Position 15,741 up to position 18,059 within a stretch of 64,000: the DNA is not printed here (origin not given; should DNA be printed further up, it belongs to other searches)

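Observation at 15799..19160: Strong-SD accessory island: tandem metallophosphoesterase/winged-helix protein, small NDT-like protein and membrane protein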

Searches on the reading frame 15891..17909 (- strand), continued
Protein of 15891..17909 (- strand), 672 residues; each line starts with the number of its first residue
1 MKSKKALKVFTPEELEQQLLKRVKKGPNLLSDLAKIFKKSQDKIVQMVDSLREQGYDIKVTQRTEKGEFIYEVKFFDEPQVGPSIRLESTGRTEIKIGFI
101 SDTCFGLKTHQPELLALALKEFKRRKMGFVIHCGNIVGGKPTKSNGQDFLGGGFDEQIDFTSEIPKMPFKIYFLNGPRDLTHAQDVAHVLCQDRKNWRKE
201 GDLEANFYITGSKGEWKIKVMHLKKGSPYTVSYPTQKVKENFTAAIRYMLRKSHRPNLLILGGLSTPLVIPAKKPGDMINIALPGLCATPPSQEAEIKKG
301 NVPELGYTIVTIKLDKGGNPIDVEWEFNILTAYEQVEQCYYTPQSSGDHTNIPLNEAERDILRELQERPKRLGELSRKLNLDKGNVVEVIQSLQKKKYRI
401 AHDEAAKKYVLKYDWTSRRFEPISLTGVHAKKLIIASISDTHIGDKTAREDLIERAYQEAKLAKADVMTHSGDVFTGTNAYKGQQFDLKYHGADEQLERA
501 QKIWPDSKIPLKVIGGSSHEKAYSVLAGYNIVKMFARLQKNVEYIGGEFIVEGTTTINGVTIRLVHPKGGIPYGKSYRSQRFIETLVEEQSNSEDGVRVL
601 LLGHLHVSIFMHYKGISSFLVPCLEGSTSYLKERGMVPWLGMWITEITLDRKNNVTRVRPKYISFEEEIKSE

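Call 64: find_related_loci(query=A1, collection=genome_contigs, flank=8000)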
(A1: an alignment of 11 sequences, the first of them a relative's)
Query A1 (672 aa) in genome_contigs; peptide patterns used: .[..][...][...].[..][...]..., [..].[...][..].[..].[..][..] (x = any residue, [..] = any of these).
80 stretches matched a pattern; 13 encode a relative of the query (tblastn E <= 1e-3); 10 distinct loci.
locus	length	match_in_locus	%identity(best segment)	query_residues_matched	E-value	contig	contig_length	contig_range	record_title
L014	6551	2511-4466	65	13-667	0e+0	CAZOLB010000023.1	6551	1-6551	MAG TPA_asm: uncultured Gammaproteobacteria bacterium isolate SRP098346_co1_19 genome assembly, contig: NODE_16767_lengt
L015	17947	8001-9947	42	14-666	3e-167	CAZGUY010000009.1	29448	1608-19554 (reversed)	MAG TPA_asm: uncultured Gammaproteobacteria bacterium isolate binchicken_co77_94 genome assembly, contig: NODE_1891_leng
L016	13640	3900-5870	46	10-670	0e+0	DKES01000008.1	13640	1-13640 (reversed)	MAG TPA_asm: Patescibacteria group bacterium UBA6816 UBA6816_contig_60574, whole genome shotgun sequence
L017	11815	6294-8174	43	14-668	2e-171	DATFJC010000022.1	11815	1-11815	MAG TPA_asm: Patescibacteria group bacterium isolate SMAG_U9134 k141_10427, whole genome shotgun sequence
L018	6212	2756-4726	37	14-670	4e-131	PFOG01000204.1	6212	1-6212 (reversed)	MAG: Candidatus Portnoybacteria bacterium CG_4_10_14_0_2_um_filter_44_20 CG_4_10_14_0.2_scaffold_7504_c, whole genome sh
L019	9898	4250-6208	37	14-666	6e-130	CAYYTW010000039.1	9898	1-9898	MAG TPA_asm: uncultured Candidatus Saccharibacteria bacterium isolate binchicken_co75_197 genome assembly, contig: NODE_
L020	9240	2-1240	49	8-670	6e-123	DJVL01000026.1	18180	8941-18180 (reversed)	MAG TPA_asm: Patescibacteria group bacterium UBA6257 UBA6257_contig_82599, whole genome shotgun sequence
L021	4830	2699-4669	35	16-666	6e-120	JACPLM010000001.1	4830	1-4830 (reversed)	MAG: Candidatus Nealsonbacteria bacterium isolate NC_groundwater_521_Ag_S-0.1um_41_10 S35_SO-1_scaffold_86676, whole gen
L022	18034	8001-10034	35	16-666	5e-115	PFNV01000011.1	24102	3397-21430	MAG: Candidatus Tagabacteria bacterium CG_4_10_14_0_2_um_filter_40_13 CG_4_10_14_0.2_scaffold_1635_c, whole genome shotg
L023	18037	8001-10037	36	16-666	2e-123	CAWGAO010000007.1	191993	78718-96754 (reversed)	MAG: Candidatus Tagabacteria bacterium isolate MFD04408.bin.2.160 genome assembly, contig: contig_70654, whole genome sh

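Call 65: find_related_loci(query=A1, collection=viral_contigs, flank=8000)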
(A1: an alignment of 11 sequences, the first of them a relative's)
Query A1 (672 aa) in viral_contigs; peptide patterns used: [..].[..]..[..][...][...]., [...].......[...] (x = any residue, [..] = any of these).
80 stretches matched a pattern; 14 encode a relative of the query (tblastn E <= 1e-3); 14 distinct loci.
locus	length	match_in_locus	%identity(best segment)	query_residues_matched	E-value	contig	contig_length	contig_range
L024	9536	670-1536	29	96-667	5e-30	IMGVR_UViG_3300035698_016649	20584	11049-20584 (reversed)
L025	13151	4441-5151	30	95-665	7e-26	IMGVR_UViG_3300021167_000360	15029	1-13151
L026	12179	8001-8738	29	90-672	9e-26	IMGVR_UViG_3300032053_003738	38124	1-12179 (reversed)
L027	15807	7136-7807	29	95-665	1e-24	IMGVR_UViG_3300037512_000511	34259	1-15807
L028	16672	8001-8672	29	95-665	1e-24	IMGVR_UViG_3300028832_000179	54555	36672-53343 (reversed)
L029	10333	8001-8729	25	95-671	6e-23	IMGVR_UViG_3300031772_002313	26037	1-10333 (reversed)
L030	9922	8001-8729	25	95-671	7e-23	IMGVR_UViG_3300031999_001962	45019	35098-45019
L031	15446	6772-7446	28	95-665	7e-22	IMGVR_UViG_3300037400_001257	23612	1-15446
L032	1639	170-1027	27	24-665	3e-22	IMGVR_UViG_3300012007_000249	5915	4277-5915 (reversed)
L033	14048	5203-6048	26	95-655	2e-20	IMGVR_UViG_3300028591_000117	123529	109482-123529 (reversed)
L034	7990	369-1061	28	91-665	5e-19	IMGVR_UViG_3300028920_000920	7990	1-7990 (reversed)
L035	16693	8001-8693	28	91-665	5e-19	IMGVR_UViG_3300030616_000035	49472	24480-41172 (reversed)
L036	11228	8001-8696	26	433-670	8e-18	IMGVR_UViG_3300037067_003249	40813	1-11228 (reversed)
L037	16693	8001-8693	27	433-665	3e-14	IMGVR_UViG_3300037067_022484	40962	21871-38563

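Call 69: search_protein_families(library=phrogs, proteins=[L028:7758-8708:+, L028:6434-7552:+, L028:8923-9636:+, L028:9734-10696:+, L028:12068-13804:+, L033:5158-6084:+, L033:6149-7681:+, L033:1663-3204:+, L025:4189-5160:+, L025:7198-10515:+], max_evalue=0.001)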
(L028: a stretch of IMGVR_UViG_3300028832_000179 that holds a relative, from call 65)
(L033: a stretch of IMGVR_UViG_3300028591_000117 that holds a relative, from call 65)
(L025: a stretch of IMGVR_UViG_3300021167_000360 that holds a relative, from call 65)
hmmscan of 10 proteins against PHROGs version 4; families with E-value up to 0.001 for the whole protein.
L028:7758-8708:+ (316 aa): 6 families
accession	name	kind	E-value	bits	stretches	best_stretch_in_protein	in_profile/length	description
phrog_7339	-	DNA, RNA and nucleotide metabolism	2.4e-15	57.6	1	62-253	10-208/263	DNA repair exonuclease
phrog_1649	-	other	2.2e-09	37.4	1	76-193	30-129/308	metallo-phosphoesterase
phrog_7158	-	unknown function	1.2e-08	35.1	1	18-168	154-310/554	-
phrog_100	-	DNA, RNA and nucleotide metabolism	4.3e-06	26.4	1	84-169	31-116/989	SbcD-like subunit of palindrome specific endonuclease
phrog_284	-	DNA, RNA and nucleotide metabolism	9.1e-06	25.8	0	202-285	294-378/398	exonuclease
phrog_221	-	other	0.00015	22.1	1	6-124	59-152/367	metallo-phosphoesterase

L028:6434-7552:+ (372 aa): 2 families
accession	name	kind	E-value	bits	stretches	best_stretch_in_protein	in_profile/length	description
phrog_2170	-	moron, auxiliary metabolic gene and host takeover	6.2e-11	43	1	153-270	180-308/374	glycosyltransferase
phrog_4356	-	moron, auxiliary metabolic gene and host takeover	2.4e-06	28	1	207-262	184-239/307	glycosyltransferase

L028:8923-9636:+ (237 aa): 22 families
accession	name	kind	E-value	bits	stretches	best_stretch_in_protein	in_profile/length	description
phrog_6700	-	lysis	7.6e-18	63.9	1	22-144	2615-2730/2898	endolysin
phrog_7767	-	other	1.7e-17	64.8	1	18-139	5-120/194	metallo-endopeptidase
phrog_3578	-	lysis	3.2e-13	50.8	1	19-125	216-336/405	endolysin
phrog_1067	-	head and packaging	2e-12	47.4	1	22-130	751-849/991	minor head protein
phrog_16615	-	other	9.9e-12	45.4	1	19-138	406-517/529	peptidase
phrog_14988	-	other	5e-11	43.8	1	19-134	16-135/272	peptidase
phrog_10030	-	tail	5.8e-11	41.4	1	57-166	1933-2047/2105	tail length tape measure protein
phrog_8537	-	unknown function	3.3e-10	40.8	1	23-138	2-118/384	-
phrog_4070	-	tail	4.1e-10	39.4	1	23-138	615-727/989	tail length tape measure protein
phrog_28672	-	other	8.6e-10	38.8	1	20-131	277-379/397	metallo-endopeptidase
phrog_21656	-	other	2.4e-09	36.8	1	18-138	622-743/1022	peptidase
phrog_167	-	tail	8e-09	34.8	1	43-148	1215-1291/1555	tail length tape measure protein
phrog_11037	-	unknown function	1.7e-08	35.1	1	33-194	188-350/365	-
phrog_3084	-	lysis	1.8e-08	34.8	1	17-123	10-114/468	endolysin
phrog_9205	-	unknown function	6.5e-08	31.7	1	33-127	549-642/1144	-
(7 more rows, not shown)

L028:9734-10696:+ (320 aa): 4 families
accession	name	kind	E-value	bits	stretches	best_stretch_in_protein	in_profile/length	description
phrog_27373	-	tail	7.1e-10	38.7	1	204-292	210-300/943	tail protein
phrog_2012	-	tail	2.7e-05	25.1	1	252-299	148-194/212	minor tail protein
phrog_27448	-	unknown function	0.00032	21.6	1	249-284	78-114/195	-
phrog_1718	-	tail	0.00048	20.1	1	255-293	485-523/559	tail protein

L028:12068-13804:+ (578 aa): 3 families
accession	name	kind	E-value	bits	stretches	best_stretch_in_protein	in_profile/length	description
phrog_38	-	head and packaging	3e-39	136.3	1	80-564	270-708/760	terminase large subunit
phrog_30251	-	head and packaging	7.4e-22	78.4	1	114-496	44-413/799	terminase large subunit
phrog_4758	-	head and packaging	1.3e-16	61.7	1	91-323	27-239/243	terminase large subunit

L033:5158-6084:+ (308 aa): 3 families
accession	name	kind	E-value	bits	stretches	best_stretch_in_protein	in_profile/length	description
phrog_7339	-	DNA, RNA and nucleotide metabolism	1.4e-12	48.6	1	76-245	29-205/263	DNA repair exonuclease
phrog_1649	-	other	1e-08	35.2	1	75-189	34-130/308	metallo-phosphoesterase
phrog_7158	-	unknown function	2.8e-06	27.3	1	72-164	219-311/554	-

L033:6149-7681:+ (510 aa): 12 families
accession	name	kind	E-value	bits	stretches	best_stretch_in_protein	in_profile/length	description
phrog_1358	-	moron, auxiliary metabolic gene and host takeover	3.9e-107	360.3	1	68-506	467-918/1382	FtsK/SpoIIIE-like protein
phrog_3551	-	moron, auxiliary metabolic gene and host takeover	2.8e-79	268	1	53-503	281-731/758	FtsK/SpoIIIE-like protein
phrog_17074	-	unknown function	1.2e-15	58.1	1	189-394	186-395/621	-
phrog_2666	-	head and packaging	2.7e-14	53.7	1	202-447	319-541/555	terminase large subunit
phrog_13700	-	moron, auxiliary metabolic gene and host takeover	3.9e-13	50.4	1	385-506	3-111/284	FtsK/SpoIIIE-like protein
phrog_24831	-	unknown function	2.6e-10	40.6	1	202-384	290-448/700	-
phrog_7035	-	unknown function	1.3e-08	34.7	1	175-245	176-250/969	-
phrog_6576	-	unknown function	1.1e-06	29.2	1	445-507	153-215/325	-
phrog_31069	-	moron, auxiliary metabolic gene and host takeover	1.3e-05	24.8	1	166-388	266-483/742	FtsK/SpoIIIE-like protein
phrog_36563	-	unknown function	3.6e-05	24.6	1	429-506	147-229/254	-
phrog_17958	-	moron, auxiliary metabolic gene and host takeover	0.00018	20.9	1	205-378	331-495/682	FtsK/SpoIIIE-like protein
phrog_22882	-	unknown function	0.00034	21.1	1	457-507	7-57/278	-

L033:1663-3204:+ (513 aa): 2 families
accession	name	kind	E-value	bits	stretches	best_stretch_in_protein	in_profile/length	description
phrog_20637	-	unknown function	1.9e-15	58.3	1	9-167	4-163/174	-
phrog_4315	-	unknown function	6.8e-07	29.7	1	247-440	104-286/370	-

L025:4189-5160:+ (323 aa): 3 families
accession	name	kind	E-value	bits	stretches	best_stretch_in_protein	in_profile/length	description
phrog_7339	-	DNA, RNA and nucleotide metabolism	1.1e-14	55.4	1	96-272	29-207/263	DNA repair exonuclease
phrog_7158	-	unknown function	1.9e-07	31.2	1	94-191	219-317/554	-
phrog_1649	-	other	8.1e-06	25.7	1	102-212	41-132/308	metallo-phosphoesterase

L025:7198-10515:+ (1105 aa): 5 families
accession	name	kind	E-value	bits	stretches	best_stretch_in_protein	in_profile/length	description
phrog_1198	-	other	8.3e-18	66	1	153-286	42-185/253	MutT/NUDIX hydrolase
phrog_10313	-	other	1.3e-11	45.5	1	142-254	6-121/159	nudix hydrolase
phrog_15528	-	head and packaging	1e-07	31.7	1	141-256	515-625/794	portal protein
phrog_6216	-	unknown function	2.4e-07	30.9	1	149-257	3-101/545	-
phrog_19657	-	other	2.9e-06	28.4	1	139-208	14-92/176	nudix hydrolase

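Call 73: search_protein_representatives(alignment_id=A1)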
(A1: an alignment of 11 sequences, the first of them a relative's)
Query: 11 sequences, 723 profile positions. Proteins with E-value up to 0.001 (for the whole library): 2879; up to 1e-10: 2032; up to 1e-30: 934. The best 150 are listed.
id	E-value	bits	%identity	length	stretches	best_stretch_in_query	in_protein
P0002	0.0e+00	1046.6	-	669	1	52-719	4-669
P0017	6.1e-299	1009.8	-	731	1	1-716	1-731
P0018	3.8e-290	980.7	-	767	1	1-722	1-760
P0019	4.1e-241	818.6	-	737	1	1-721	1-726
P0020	3.2e-227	772.7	-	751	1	55-720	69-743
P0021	6.1e-201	685.8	-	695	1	51-722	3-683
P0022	4.5e-197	673.0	-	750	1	16-721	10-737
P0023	2.6e-171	587.8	-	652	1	57-714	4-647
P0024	2.4e-170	584.7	-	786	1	3-719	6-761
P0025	3.7e-167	574.1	-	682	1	60-720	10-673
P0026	2.0e-151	522.1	-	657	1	63-721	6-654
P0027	5.7e-151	520.6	-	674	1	67-718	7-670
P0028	2.6e-150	518.4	-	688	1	69-718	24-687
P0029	3.4e-150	518.0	-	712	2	191-713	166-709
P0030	9.9e-147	506.6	-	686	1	65-721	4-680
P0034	2.0e-137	475.8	-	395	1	327-714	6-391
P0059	1.5e-85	304.4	-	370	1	393-719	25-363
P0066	3.4e-78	280.0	-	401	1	398-716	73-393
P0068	4.0e-77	276.5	-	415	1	394-716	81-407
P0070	4.5e-76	273.0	-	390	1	402-714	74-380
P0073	1.9e-74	267.6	-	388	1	403-718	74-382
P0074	2.1e-74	267.5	-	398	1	395-722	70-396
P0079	2.7e-72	260.5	-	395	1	387-715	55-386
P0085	1.8e-68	247.8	-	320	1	405-721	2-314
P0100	1.3e-61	225.2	-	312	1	409-718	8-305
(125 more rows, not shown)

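Call 74: list_cluster_members(proteins=[P0066, P0068, P0070, P0073, P0074, P0079, P0085, P0100, P0059, P0034])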
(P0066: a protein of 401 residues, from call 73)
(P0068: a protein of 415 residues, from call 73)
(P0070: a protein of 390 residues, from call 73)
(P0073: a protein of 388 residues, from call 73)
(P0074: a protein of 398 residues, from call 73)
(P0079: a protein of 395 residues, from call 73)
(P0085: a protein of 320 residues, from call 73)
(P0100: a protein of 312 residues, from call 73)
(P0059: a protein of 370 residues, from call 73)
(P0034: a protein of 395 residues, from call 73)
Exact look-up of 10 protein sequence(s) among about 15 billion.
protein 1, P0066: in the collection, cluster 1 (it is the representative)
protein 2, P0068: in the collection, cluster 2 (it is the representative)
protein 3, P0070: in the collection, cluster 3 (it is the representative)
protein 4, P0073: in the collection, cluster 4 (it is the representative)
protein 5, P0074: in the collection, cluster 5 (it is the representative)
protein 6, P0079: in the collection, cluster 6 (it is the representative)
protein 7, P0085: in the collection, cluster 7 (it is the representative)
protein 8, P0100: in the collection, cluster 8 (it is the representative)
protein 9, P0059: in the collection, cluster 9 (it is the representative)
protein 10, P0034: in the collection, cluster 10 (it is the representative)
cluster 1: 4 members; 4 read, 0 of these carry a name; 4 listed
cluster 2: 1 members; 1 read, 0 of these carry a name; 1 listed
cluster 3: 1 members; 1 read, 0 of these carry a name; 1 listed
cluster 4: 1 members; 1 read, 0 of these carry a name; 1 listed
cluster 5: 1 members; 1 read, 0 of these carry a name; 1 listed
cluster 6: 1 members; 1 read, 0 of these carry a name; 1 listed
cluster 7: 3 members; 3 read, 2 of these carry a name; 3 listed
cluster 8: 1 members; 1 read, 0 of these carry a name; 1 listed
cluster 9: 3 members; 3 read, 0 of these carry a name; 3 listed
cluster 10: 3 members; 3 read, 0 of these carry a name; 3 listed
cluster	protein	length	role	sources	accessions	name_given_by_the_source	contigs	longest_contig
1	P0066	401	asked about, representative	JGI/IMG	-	-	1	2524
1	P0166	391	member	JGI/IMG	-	-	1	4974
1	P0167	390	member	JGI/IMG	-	-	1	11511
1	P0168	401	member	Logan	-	-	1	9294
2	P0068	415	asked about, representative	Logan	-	-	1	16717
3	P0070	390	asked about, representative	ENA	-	-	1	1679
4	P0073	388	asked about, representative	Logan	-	-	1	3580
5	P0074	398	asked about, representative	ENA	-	-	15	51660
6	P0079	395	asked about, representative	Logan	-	-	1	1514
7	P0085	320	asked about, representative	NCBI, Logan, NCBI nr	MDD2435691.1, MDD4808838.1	MAG: metallophosphoesterase family protein [Bacilli bacterium] | metallophosphoesterase family protein [Bacilli bacterium]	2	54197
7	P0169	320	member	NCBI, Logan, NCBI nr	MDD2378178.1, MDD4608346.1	MAG: metallophosphoesterase family protein [Bacilli bacterium] | metallophosphoesterase family protein [Bacilli bacterium]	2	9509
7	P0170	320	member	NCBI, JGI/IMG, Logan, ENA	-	-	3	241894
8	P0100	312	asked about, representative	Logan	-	-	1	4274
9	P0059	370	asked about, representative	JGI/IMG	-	-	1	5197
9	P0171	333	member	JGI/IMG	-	-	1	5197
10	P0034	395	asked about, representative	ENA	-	-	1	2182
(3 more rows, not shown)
